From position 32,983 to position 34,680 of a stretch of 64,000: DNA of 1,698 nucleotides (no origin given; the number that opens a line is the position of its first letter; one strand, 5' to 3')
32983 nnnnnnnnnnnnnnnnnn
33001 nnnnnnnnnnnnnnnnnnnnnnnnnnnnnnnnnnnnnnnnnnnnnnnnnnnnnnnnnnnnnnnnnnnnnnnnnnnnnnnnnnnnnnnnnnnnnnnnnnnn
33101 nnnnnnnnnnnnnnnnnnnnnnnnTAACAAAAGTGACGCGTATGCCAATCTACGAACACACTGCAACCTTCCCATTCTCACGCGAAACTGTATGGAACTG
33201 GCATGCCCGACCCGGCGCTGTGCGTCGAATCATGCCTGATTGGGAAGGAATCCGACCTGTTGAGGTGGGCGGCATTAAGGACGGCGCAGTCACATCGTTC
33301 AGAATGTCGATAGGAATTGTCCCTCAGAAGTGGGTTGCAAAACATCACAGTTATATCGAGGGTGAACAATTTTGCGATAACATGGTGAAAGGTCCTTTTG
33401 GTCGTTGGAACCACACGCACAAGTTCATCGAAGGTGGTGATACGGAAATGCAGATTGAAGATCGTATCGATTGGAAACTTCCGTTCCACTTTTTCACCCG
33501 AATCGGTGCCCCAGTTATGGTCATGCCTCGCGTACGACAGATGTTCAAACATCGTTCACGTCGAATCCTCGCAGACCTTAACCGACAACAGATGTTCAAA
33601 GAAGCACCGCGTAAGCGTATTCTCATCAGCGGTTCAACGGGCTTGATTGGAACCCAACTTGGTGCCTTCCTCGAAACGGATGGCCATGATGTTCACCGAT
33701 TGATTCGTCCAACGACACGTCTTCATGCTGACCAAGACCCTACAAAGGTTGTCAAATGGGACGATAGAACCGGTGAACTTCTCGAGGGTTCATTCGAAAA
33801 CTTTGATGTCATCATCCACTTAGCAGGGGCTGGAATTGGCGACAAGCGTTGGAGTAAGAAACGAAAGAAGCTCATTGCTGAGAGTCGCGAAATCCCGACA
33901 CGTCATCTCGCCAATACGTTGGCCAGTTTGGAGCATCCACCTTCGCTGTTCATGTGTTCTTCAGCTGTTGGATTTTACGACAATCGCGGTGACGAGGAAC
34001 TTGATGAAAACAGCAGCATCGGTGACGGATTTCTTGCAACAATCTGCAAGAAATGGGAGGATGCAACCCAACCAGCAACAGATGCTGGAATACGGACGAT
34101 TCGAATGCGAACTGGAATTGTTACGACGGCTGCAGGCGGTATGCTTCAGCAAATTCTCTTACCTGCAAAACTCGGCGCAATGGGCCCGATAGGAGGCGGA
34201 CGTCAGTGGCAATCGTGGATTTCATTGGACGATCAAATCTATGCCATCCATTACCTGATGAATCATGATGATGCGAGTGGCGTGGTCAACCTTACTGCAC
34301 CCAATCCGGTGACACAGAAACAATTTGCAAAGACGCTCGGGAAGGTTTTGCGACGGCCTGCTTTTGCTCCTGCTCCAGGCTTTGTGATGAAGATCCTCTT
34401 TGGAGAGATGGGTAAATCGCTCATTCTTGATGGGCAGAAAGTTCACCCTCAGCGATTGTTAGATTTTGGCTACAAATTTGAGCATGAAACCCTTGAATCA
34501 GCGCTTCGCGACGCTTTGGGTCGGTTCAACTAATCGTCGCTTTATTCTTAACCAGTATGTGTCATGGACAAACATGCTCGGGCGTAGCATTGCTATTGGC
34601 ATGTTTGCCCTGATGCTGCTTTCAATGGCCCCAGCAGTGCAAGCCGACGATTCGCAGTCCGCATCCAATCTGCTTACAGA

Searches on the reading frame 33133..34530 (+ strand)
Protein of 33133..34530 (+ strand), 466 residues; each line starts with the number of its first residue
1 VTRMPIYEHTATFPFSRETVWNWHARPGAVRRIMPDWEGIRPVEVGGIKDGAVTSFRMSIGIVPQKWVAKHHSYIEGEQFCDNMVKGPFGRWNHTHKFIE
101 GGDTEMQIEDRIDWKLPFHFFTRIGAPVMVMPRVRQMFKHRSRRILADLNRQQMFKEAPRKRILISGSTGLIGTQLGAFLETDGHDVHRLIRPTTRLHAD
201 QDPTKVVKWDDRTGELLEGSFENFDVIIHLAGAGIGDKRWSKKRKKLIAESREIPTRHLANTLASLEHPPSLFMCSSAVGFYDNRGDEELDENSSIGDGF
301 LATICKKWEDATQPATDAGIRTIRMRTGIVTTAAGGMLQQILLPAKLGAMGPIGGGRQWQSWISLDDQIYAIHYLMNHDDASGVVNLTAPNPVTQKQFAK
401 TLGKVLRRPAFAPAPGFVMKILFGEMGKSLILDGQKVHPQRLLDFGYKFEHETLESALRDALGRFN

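Call 77: search_protein_families(library=pfam, proteins=[window:33133-34530:+], max_evalue=0.0001)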
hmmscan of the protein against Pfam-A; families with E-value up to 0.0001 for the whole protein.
window:33133-34530:+ (466 aa): 2 families
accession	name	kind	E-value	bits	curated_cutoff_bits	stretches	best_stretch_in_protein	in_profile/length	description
PF08338.16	DUF1731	-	2.6e-18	65.9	27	1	414-461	1-47/47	Domain of unknown function (DUF1731)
PF01370.27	Epimerase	-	7.7e-14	52.1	20.9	1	163-287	1-124/240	NAD dependent epimerase/dehydratase family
